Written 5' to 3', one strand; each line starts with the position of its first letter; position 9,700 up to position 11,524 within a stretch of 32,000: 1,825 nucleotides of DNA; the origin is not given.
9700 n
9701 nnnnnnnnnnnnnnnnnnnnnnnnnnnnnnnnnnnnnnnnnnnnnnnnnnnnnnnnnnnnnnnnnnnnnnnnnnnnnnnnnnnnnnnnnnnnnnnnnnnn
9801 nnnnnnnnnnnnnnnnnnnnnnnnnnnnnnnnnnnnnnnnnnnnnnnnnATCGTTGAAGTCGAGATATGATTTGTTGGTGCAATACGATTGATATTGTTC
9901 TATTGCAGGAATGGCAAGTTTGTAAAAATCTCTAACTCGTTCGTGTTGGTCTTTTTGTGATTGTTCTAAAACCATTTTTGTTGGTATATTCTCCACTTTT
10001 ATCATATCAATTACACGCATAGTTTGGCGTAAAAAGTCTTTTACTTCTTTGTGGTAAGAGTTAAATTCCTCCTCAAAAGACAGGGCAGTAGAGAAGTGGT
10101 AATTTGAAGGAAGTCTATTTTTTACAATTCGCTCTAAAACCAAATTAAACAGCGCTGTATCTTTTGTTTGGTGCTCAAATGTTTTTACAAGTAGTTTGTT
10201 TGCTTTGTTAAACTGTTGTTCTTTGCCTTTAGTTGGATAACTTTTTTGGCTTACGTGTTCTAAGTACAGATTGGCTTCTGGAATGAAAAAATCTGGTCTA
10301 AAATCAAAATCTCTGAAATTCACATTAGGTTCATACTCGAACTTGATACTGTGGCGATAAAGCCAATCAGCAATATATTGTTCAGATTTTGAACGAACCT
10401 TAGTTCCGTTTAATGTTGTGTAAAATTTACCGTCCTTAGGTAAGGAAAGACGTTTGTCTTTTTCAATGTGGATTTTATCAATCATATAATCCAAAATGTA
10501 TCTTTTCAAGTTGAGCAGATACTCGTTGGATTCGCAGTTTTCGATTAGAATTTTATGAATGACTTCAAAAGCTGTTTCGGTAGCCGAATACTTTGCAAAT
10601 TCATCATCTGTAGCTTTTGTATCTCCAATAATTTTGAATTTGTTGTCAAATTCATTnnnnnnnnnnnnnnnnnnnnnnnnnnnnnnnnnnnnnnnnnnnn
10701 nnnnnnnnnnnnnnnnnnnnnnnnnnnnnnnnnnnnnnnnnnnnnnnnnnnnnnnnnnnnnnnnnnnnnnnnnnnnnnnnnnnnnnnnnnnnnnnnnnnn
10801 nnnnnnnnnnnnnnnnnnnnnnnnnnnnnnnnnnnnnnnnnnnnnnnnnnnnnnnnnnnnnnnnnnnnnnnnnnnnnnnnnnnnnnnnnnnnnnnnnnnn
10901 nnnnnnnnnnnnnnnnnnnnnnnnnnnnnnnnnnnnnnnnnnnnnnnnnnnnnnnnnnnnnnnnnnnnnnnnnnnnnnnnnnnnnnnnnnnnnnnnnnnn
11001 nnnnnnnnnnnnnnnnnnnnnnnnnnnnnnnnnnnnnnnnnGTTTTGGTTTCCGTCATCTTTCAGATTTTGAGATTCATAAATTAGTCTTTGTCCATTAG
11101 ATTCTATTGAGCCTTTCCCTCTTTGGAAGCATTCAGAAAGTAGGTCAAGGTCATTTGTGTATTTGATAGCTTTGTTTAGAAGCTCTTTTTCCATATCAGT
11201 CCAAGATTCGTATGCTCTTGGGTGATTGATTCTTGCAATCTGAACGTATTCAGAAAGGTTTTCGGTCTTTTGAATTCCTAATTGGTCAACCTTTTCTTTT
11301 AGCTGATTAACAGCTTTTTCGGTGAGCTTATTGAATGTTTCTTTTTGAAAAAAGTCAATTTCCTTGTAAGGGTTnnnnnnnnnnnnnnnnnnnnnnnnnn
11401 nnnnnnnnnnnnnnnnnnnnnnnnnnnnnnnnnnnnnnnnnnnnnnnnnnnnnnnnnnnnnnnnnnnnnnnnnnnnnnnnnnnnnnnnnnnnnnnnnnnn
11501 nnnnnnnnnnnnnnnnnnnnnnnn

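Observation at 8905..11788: Two-gene unit: uncharacterised 249-aa protein coupled to a UvrD-like helicase with an internal nuclease-fold module and a zinc ribbon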

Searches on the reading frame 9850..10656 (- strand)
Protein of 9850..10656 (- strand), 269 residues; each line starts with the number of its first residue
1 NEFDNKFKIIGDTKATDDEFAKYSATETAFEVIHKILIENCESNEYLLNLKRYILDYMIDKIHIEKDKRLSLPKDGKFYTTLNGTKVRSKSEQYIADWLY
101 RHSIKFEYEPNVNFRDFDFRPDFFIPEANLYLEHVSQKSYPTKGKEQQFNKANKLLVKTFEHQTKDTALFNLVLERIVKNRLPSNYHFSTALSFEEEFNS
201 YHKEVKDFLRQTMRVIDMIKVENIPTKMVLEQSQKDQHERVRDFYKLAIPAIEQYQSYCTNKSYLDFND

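Call 6: search_protein_families(library=pfam, proteins=[window:9850-10656:-], max_evalue=10)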
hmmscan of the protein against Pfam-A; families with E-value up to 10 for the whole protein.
seq(269 aa): 1 family
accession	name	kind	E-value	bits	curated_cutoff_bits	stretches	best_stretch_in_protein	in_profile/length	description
PF17315.7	FMP23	-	2.9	9.2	27.6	1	109-167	30-88/118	Found in mitochondrial proteome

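Call 46: predict_structure(alignment_id=A2)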
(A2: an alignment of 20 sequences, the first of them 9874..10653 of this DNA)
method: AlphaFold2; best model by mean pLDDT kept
length: 260 residues; sequences in the alignment: 20
mean_pLDDT: 80.1   pTM: 0.53
mean pLDDT of the five models: 80.1, 75.4, 73.0, 67.6, 57.5
residues with pLDDT >= 90: 55; 70-90: 157; 50-70: 33; < 50: 15
segments of 3 or more residues with pLDDT < 50: 65-77
pLDDT, mean of each block of 10 residues (from residue 1): 68 79 85 91 86 80 49 44 69 84 85 81 90 76 81 86 81 85 69 67 88 91 92 90 95 88
secondary structure, 60 per line:
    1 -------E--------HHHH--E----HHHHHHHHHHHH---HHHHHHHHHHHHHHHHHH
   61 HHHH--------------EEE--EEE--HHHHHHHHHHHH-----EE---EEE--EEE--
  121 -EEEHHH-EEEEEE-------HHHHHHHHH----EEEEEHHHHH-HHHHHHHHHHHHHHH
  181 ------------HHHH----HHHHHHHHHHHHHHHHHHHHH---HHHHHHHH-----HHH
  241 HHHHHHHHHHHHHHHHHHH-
elements in order: H17-20 H28-39 H43-64 E79-81 E84-86 H89-100 E111-113 E116-118 E122-124 E129-134 H142-150 E155-159 H160-164 H166-180 H193-196 H201-221 H225-232 H238-259

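Call 51: fold_search(model_id=the predicted structure, library=pdb)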
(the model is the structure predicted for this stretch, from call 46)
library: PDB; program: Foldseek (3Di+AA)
matches with E <= 10: 258; with E <= 0.001: 0
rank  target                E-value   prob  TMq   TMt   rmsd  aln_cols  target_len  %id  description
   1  4oq2                  1.8e-02  1.00  0.25  0.22   6.8       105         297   13  5hmC specific restriction endonuclease PvuRTs1I (released 2014-03-12)
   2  4oky                  3.5e-02  0.97  0.23  0.22  10.1       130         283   15  Crystal structure of PvuRts1I, a 5-hydroxymethylcytosine DNA restriction endonuclease (released 2014-09-10)
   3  9dou_A                3.9e-02  0.77  0.24  0.08  16.7       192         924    8  Taeniopygia guttata R2 retrotransposon (R2Tg) initiating target-primed reverse transcription (released 2025-05-21)
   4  3r3p_B                4.2e-02  1.00  0.30  0.71   3.0       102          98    9  Homing Endonuclease I-Bth0305I Catalytic Domain (released 2011-10-05)
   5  9g6k_L9               4.2e-02  0.99  0.32  0.18  14.6       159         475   10  LSU structure derived from the LSU sample of the mitoribosome from T. gondii. (released 2024-12-11)
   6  9i05_Xv               6.3e-02  0.99  0.29  0.20  12.8       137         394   12  Cryo-EM structure of the large subunit of the mitochondrial ribosome from Toxoplasma gondii (released 2025-06-11)
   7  4par_C                6.3e-02  0.99  0.28  0.23   6.8       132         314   11  The 5-Hydroxymethylcytosine-Specific Restriction Enzyme AbaSI in a Complex with Product-like DNA (released 2014-06-25)
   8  9g6k_Li               6.3e-02  0.99  0.29  0.17   9.7       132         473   11  LSU structure derived from the LSU sample of the mitoribosome from T. gondii. (released 2024-12-11)
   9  9i05_Xg               6.3e-02  0.98  0.32  0.18  14.4       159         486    9  Cryo-EM structure of the large subunit of the mitochondrial ribosome from Toxoplasma gondii (released 2025-06-11)
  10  9g6k_Lc               6.3e-02  0.98  0.27  0.15  14.4       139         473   13  LSU structure derived from the LSU sample of the mitoribosome from T. gondii. (released 2024-12-11)
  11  9i05_Xl               1.5e-01  0.97  0.28  0.18  13.5       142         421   13  Cryo-EM structure of the large subunit of the mitochondrial ribosome from Toxoplasma gondii (released 2025-06-11)
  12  4par_B                1.6e-01  0.80  0.27  0.23  12.9       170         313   14  The 5-Hydroxymethylcytosine-Specific Restriction Enzyme AbaSI in a Complex with Product-like DNA (released 2014-06-25)
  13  4e5e_A                2.1e-01  0.12  0.15  0.19  19.3       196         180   14  Crystal structure of avian influenza virus PAn Apo (released 2012-08-08)
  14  4par_A                2.3e-01  0.93  0.27  0.22   7.6       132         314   11  The 5-Hydroxymethylcytosine-Specific Restriction Enzyme AbaSI in a Complex with Product-like DNA (released 2014-06-25)
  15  3hrl                  2.4e-01  0.97  0.28  0.68   3.1        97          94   14  Crystal structure of a putative endonuclease-like protein (ngo0050) from neisseria gonorrhoeae (released 2009-06-30)
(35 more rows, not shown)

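Call 71: search_solved_structures(query=A2, max_evalue=10, show_alignments=5)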
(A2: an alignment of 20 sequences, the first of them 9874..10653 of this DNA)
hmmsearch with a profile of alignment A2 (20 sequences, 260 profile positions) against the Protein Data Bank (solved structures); distinct sequences matched with E-value up to 10: 2.
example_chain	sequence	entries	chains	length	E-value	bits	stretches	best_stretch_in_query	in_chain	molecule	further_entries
4cj7_A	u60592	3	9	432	0.9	12.1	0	170-212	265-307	ACTIN/ACTIN FAMILY PROTEIN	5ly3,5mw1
4bql_A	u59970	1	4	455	1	11.9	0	170-212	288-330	ACTIN/ACTIN FAMILY PROTEIN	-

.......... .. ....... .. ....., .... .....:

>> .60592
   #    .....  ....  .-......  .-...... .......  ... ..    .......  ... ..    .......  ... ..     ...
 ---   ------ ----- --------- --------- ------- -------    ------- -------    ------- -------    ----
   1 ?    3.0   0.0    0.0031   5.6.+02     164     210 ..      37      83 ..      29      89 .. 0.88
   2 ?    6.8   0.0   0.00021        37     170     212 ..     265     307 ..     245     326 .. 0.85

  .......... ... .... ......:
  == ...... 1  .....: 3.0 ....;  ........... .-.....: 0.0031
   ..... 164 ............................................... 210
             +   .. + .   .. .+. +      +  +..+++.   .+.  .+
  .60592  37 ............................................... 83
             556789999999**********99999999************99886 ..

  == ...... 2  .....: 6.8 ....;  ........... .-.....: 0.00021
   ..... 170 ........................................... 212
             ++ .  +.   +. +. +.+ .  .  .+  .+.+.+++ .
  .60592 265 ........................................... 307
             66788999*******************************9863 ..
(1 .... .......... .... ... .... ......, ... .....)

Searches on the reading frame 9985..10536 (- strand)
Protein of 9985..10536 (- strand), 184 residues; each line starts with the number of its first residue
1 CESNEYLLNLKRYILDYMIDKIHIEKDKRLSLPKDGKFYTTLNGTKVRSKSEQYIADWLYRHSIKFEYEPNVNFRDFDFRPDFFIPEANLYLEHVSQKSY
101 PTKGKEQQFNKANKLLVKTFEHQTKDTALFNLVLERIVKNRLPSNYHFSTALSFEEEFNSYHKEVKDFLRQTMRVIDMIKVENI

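Call 25: find_homologous_proteins(query=window:9985-10536:-, max_evalue=0.001)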
Query seq(184 aa) (184 aa): 44 proteins with E <= 0.001 among 120 candidates.
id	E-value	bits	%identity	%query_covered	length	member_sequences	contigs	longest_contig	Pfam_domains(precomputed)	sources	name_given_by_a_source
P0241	1.4e-85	303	82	91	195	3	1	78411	-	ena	-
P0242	5.9e-83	295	89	79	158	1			-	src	-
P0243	4.5e-80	286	70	100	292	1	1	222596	PF00580.28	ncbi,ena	-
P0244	8.3e-74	265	67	95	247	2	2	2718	-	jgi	-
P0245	2.0e-72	261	67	98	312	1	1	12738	PF13245.13,PF00580.28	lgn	-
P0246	8.2e-72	259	66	100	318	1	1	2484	-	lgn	-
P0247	4.4e-65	237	69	81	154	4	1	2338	-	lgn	-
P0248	1.1e-64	235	57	99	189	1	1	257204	-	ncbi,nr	ncbi:MAG: hypothetical protein IPL46_26200 [Saprospiraceae bacterium]|nr:hypothetical protein [Sapro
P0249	2.5e-64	234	69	84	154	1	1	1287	-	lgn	-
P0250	2.1e-63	231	60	91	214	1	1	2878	-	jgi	jgi:hypothetical protein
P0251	1.7e-56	209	54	100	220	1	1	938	-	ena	-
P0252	1.8e-56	209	61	83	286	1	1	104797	PF13245.13,PF00580.28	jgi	jgi:DNA helicase-4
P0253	1.6e-55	206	91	58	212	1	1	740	PF00580.28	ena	-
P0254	1.5e-48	183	69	66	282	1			PF13245.13,PF00580.28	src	-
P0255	3.4e-47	178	58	78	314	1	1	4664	PF13245.13,PF00580.28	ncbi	-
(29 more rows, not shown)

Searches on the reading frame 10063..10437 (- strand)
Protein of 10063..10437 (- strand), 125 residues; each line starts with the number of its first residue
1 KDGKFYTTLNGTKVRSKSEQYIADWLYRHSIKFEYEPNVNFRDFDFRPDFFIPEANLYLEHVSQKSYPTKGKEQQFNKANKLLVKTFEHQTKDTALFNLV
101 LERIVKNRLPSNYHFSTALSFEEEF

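Call 6: search_protein_families(library=pfam, proteins=[window:10111-10437:-], max_evalue=10)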
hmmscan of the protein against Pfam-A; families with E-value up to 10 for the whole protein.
seq(109 aa): 0 families

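Call 63: search_protein_families(library=padloc, proteins=[window:10063-10437:-], max_evalue=0.01)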
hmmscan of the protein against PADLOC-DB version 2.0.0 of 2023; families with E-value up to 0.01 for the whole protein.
seq(125 aa): 4 families
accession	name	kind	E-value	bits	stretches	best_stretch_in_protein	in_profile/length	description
PDLC05067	PDC-S69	-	2.1e-12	45.3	1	6-78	181-252/289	-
PDLC05065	PDC-S68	-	6.8e-11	38.7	1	5-68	1099-1168/1221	-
PDLC05066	PDC-S68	-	1.4e-09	34.6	1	2-95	1090-1192/1202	-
PDLC01150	HEAT_CxxC_PDDEXK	-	2.2e-06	25.2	1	9-88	186-270/288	HEAT_CxxC_PD-DEXK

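Call 100: search_dna_similar(query=window:10063-10437:-, collection=plasmids, mode=protein, max_evalue=0.001, max_rows=12)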
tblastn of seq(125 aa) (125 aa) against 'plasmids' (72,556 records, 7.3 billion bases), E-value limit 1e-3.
Records with a match: 1; places in all: 1; records where one place covers at least 80% of the query: 0.
Best place of each record, by identity: <60% 1.
By first word of the organism name: Natribaculum 1.
By predicted mobility (MOB-suite, as given by PLSDB): non-mobilizable 1.
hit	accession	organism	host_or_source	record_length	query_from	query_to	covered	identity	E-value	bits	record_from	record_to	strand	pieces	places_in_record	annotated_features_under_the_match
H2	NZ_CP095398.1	Natribaculum luteum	cell culture,brine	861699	6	90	68%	31.1%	3e-4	46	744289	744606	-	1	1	UvrD-helicase domain-containing protein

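Call 101: get_annotated_region(hit=H2, flank=5000)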
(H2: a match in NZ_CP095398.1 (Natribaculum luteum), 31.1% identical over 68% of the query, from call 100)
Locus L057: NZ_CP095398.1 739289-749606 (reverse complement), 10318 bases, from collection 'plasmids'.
description: Natribaculum luteum strain IBRC-M 10912 plasmid unnamed1, complete sequence
organism: Natribaculum luteum (NCBI taxid 1586232)
taxonomy: Archaea; Euryarchaeota; Halobacteria; Halobacteriales; Natrialbaceae; Natribaculum; Natribaculum luteum
host: -; source: cell culture,brine; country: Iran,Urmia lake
typing (MOB-suite, as given by PLSDB): non-mobilizable
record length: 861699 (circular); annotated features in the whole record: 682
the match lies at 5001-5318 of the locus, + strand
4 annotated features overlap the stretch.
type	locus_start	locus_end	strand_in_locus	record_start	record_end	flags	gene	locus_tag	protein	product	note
CDS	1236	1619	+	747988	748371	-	-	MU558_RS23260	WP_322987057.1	hypothetical protein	-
CDS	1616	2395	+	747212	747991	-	-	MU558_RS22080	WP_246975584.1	2-oxo acid dehydrogenase subunit E2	-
CDS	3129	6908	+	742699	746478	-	-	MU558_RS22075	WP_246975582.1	UvrD-helicase domain-containing protein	-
CDS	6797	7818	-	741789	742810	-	-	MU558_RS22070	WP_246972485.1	IS630 family transposase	-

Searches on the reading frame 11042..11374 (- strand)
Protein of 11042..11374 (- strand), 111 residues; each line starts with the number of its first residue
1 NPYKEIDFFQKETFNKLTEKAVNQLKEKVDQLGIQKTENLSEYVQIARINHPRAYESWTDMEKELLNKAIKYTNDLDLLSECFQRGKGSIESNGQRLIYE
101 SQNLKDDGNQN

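Call 35: search_protein_families(library=pfam, proteins=[window:11042-11374:-], max_evalue=10)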
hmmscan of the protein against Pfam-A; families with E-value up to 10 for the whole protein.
seq(111 aa): 2 families
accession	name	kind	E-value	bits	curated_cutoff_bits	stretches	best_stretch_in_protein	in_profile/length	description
PF21408.2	MTR4-like_stalk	-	0.03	15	24.2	1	9-47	11-49/64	Exosome RNA helicase MTR4-like, stalk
PF16631.10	TUTF7_u4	-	0.071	14.2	25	1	10-61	29-81/88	Unstructured region 4 on terminal uridylyltransferase 7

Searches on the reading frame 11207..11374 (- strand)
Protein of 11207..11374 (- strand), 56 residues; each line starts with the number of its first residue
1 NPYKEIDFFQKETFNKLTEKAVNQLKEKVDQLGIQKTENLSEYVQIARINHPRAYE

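Call 35: search_protein_families(library=pfam, proteins=[window:11207-11374:-], max_evalue=10)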
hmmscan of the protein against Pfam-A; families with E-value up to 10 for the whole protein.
seq(56 aa): 2 families
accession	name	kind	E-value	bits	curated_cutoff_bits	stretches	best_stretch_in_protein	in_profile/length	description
PF21408.2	MTR4-like_stalk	-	0.0073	17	24.2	1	9-47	11-49/64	Exosome RNA helicase MTR4-like, stalk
PF16631.10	TUTF7_u4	-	0.087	13.9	25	1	10-53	29-72/88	Unstructured region 4 on terminal uridylyltransferase 7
